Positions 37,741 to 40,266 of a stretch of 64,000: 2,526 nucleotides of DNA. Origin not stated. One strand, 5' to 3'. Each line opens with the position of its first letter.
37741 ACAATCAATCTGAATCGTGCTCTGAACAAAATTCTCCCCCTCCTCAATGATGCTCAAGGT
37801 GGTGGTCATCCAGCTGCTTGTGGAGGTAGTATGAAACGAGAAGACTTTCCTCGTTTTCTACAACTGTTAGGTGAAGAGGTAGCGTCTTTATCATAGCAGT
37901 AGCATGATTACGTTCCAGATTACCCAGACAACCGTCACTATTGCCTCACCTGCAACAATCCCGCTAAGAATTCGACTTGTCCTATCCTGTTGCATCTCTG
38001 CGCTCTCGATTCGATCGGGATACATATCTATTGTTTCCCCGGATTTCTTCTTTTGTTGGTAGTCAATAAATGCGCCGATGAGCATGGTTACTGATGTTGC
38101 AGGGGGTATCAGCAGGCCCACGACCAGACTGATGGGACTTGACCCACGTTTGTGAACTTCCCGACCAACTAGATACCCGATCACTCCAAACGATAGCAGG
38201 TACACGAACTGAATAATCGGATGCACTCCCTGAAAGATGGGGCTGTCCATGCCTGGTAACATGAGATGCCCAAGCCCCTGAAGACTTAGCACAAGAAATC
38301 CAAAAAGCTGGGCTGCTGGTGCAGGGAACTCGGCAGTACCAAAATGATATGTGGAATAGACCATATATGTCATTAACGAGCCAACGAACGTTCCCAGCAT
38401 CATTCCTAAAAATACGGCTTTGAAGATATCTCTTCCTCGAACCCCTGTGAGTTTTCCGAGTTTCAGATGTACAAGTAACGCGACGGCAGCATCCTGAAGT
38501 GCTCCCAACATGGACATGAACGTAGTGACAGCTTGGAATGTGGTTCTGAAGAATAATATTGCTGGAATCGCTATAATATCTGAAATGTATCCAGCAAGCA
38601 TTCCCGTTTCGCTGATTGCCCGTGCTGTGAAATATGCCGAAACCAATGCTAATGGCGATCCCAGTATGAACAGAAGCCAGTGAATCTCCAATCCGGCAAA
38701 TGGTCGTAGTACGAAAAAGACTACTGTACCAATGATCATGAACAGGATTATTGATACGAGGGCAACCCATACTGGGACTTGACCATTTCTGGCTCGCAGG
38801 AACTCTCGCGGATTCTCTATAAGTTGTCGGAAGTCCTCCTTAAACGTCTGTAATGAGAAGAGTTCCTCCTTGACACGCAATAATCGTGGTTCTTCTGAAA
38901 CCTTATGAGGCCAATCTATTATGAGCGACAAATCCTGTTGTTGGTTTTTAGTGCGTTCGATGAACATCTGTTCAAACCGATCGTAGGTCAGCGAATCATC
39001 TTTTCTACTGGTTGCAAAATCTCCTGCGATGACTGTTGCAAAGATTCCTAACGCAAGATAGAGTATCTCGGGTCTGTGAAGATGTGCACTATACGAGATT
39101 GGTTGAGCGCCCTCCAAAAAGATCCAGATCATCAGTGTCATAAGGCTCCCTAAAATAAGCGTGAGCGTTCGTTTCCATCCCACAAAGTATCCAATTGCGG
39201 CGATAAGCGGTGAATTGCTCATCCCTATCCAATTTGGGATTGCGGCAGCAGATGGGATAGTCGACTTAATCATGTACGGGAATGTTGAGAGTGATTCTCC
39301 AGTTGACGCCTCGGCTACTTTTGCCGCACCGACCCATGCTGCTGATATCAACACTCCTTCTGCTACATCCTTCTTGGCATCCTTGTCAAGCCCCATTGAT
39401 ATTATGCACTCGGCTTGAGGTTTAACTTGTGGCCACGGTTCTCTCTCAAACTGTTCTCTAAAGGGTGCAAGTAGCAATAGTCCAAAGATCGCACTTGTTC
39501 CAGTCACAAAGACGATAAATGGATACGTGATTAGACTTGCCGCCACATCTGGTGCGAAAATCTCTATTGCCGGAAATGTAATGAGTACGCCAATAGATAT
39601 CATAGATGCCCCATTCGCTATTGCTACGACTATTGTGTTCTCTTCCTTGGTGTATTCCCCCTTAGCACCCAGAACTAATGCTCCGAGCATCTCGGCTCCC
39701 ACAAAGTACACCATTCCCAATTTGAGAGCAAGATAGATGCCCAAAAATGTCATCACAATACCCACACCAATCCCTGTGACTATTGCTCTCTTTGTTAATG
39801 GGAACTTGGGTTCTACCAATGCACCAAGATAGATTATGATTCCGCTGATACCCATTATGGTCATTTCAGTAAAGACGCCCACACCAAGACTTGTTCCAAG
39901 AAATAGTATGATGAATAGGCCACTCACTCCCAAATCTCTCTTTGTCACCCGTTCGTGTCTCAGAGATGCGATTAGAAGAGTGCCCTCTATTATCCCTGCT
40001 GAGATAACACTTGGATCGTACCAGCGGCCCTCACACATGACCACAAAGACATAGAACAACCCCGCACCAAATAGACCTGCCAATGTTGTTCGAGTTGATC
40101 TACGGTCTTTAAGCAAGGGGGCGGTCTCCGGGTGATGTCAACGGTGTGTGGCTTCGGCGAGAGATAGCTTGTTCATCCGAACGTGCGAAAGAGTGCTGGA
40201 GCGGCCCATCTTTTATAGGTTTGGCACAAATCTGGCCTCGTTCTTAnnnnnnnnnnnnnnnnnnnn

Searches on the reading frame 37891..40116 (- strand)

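Call 34: search_protein_families(library=pfam, proteins=[window:37891-40116:-], max_evalue=0.001)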
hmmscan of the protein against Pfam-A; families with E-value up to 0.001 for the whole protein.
window:37891-40116:- (741 aa): 1 family
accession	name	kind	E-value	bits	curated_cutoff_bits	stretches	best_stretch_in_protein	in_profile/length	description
PF03169.20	OPT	-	2.4e-29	102.9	25.8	2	435-733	342-621/623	OPT oligopeptide transporter protein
